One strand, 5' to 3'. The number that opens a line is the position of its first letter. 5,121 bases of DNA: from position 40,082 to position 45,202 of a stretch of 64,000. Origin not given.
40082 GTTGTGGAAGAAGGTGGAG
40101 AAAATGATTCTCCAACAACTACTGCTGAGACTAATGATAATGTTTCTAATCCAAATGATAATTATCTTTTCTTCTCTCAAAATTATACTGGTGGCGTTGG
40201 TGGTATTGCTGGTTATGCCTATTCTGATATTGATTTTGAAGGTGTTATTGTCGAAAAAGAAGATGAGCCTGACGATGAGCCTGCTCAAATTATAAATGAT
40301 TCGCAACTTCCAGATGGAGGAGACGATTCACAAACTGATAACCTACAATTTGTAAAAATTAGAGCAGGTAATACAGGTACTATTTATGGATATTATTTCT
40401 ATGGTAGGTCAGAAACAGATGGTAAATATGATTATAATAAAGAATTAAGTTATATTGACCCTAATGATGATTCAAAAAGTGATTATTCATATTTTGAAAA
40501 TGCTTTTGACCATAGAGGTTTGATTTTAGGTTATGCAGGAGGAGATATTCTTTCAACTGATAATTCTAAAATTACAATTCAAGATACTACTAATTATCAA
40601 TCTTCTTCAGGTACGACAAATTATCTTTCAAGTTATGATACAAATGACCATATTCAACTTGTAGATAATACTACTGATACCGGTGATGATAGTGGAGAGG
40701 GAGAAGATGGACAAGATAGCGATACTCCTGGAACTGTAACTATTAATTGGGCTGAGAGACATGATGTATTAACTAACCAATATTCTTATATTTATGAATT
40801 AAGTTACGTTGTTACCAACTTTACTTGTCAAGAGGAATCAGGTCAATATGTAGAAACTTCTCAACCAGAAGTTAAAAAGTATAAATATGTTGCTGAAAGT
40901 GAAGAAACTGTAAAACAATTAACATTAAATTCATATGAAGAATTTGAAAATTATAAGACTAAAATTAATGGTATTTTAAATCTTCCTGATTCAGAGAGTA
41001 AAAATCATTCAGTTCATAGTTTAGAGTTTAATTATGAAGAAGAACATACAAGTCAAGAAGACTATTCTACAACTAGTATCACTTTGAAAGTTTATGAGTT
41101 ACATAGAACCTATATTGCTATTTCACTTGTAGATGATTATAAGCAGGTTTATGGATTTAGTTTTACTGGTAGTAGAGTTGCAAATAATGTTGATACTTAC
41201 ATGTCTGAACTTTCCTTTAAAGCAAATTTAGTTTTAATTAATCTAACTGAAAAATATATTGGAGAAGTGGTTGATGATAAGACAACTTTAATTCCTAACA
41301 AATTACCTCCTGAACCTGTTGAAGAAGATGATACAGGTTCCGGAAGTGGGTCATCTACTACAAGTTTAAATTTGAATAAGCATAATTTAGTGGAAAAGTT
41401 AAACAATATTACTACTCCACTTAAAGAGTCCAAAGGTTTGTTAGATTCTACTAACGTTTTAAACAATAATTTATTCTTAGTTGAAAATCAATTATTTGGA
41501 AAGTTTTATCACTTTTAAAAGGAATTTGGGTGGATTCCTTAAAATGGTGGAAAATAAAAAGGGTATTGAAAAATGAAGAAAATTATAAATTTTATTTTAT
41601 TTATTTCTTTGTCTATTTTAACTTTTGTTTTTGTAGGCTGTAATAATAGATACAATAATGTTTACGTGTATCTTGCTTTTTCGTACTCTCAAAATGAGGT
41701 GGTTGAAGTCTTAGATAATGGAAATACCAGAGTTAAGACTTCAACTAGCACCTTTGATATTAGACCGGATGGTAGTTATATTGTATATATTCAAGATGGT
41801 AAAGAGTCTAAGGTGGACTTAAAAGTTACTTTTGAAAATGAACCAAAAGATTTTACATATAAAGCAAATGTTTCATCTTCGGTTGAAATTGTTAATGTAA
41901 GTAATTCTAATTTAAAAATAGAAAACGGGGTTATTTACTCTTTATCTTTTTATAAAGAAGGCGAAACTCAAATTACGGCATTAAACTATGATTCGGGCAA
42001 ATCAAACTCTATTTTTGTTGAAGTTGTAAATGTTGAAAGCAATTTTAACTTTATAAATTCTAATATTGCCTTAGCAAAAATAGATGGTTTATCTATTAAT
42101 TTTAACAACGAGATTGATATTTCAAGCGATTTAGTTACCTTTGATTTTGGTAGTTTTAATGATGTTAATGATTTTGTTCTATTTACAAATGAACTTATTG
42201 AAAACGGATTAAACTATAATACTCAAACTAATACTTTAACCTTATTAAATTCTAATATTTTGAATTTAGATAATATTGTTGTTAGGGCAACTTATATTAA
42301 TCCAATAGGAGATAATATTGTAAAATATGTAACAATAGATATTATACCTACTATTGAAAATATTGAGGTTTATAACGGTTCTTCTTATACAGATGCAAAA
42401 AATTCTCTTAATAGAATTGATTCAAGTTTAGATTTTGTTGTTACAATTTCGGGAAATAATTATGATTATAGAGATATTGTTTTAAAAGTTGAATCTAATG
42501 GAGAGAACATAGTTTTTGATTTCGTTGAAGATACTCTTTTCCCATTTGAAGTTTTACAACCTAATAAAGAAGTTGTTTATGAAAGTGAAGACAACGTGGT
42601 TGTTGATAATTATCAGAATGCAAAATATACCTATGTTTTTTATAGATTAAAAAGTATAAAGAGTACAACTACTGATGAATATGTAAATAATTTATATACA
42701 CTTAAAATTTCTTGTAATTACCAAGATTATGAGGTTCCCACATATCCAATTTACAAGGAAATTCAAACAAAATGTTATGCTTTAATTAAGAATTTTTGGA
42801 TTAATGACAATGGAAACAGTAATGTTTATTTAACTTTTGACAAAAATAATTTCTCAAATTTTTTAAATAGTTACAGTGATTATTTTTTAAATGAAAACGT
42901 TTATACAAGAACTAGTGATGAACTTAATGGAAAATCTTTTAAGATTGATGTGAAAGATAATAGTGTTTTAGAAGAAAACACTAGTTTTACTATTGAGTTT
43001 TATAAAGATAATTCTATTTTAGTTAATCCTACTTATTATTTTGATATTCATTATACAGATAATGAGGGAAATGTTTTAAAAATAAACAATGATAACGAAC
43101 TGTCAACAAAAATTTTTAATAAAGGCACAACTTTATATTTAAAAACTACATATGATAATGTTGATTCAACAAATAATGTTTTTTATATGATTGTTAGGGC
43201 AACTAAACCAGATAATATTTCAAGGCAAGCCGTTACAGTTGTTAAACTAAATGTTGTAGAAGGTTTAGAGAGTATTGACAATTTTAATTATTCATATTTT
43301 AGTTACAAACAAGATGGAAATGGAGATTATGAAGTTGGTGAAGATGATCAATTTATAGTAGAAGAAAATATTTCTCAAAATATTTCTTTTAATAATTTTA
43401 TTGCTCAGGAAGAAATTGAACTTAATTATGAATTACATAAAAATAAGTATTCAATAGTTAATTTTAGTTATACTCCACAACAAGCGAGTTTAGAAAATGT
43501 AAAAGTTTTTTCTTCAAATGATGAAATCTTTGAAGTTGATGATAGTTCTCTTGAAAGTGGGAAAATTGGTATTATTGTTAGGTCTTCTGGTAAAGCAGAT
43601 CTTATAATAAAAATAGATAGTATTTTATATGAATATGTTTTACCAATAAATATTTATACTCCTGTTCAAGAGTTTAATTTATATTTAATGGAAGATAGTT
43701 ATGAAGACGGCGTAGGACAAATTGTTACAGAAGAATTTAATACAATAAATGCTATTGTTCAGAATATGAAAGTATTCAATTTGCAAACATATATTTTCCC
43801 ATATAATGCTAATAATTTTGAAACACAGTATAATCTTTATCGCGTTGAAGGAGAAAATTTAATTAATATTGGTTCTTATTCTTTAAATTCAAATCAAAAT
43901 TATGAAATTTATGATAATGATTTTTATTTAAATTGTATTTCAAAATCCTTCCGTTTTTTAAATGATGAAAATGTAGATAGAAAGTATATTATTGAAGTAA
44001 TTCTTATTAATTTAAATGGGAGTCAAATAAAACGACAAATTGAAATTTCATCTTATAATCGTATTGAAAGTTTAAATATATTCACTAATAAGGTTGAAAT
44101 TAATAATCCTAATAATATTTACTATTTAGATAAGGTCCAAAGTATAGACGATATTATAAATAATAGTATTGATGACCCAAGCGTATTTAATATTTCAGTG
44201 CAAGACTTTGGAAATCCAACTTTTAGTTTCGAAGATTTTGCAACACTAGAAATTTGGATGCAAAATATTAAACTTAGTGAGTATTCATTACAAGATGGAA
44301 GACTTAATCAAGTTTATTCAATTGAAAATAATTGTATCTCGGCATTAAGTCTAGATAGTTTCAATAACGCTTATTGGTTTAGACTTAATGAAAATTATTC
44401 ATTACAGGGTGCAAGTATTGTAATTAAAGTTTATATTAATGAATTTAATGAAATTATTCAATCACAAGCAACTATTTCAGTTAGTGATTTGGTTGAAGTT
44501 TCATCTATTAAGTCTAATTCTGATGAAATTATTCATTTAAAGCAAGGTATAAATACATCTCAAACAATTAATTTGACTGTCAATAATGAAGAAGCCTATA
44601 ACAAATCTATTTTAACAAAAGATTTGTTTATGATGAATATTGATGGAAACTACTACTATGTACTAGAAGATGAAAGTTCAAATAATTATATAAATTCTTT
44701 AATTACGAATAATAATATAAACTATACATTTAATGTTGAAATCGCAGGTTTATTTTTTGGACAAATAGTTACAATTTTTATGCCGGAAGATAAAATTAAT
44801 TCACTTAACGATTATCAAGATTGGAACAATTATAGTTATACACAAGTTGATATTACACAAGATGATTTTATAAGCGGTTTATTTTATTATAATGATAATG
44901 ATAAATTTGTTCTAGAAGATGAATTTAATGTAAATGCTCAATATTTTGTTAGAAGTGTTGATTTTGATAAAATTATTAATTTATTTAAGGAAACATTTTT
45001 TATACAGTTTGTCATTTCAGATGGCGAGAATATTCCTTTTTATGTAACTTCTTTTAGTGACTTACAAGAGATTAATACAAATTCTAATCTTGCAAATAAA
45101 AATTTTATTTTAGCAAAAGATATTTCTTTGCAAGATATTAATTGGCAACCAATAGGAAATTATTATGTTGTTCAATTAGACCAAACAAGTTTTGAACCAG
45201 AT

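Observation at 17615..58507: Tandem pair of giant lipoprotein genes (7,967 aa and 5,644 aa) fills 64% of the window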

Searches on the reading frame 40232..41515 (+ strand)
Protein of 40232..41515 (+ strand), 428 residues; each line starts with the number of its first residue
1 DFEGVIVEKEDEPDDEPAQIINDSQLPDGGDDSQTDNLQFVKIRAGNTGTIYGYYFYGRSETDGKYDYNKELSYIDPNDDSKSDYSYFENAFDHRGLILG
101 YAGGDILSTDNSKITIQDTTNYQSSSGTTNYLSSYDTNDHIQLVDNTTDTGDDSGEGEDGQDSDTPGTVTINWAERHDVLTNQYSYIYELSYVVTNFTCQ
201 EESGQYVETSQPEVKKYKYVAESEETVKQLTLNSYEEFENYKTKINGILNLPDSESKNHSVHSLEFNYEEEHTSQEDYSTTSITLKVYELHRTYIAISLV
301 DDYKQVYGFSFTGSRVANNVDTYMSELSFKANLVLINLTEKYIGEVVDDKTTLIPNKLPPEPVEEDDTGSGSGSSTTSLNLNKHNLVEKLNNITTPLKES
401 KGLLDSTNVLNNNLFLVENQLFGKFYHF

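Call 53: search_protein_families(library=pfam, proteins=[window:40232-41515:+], max_evalue=5)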
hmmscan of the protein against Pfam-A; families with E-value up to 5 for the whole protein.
window:40232-41515:+ (428 aa): 0 families

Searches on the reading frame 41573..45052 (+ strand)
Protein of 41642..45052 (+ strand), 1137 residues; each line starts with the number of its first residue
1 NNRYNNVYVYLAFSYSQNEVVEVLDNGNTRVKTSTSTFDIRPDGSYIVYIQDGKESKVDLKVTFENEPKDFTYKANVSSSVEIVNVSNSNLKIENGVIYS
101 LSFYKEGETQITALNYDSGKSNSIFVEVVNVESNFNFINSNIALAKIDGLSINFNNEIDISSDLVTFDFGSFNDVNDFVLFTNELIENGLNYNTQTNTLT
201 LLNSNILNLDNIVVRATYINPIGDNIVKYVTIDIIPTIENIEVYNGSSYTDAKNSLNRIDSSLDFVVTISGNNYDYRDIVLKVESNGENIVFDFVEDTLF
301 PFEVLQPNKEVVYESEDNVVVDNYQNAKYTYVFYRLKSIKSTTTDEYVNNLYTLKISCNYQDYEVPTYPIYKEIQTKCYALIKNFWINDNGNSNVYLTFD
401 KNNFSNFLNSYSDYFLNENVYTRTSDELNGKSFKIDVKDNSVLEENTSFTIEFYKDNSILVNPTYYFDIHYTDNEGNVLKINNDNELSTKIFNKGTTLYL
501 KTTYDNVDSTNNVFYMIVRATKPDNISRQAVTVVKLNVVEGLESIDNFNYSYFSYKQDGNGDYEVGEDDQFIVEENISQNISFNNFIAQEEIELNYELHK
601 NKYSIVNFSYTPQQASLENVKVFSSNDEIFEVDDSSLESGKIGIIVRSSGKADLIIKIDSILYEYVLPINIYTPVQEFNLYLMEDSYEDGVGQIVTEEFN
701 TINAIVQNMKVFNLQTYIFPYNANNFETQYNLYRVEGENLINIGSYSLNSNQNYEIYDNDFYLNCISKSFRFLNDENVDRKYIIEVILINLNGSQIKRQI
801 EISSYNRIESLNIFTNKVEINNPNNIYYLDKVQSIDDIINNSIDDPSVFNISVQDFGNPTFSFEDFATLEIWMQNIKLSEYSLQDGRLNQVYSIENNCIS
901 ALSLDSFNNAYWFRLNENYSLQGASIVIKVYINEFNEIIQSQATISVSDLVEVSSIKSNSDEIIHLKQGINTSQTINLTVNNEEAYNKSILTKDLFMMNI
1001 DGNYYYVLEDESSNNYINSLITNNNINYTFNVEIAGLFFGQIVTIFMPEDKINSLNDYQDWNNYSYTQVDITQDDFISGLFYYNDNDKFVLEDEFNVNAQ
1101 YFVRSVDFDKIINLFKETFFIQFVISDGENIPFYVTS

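Call 7: search_protein_families(library=pfam, proteins=[window:41573-44422:+], max_evalue=0.01)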
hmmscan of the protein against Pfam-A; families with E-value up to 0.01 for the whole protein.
window:41573-44422:+ (950 aa): 0 families

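Call 95: search_solved_structures(query=window:41642-45052:+, max_evalue=1)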
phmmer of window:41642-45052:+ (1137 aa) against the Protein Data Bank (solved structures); distinct sequences matched with E-value up to 1: 0.

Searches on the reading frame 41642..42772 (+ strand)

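Call 52: search_protein_families(library=pfam, proteins=[window:41642-42772:+], max_evalue=5)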
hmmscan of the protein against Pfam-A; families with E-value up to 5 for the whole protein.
window:41642-42772:+ (377 aa): 1 family
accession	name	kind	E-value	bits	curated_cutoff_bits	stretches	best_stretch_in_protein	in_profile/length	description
PF23763.2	Beta-barrel_GLAA-B_I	-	0.35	11.6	28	1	16-95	1-83/95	GLAA-B beta-barrel domain I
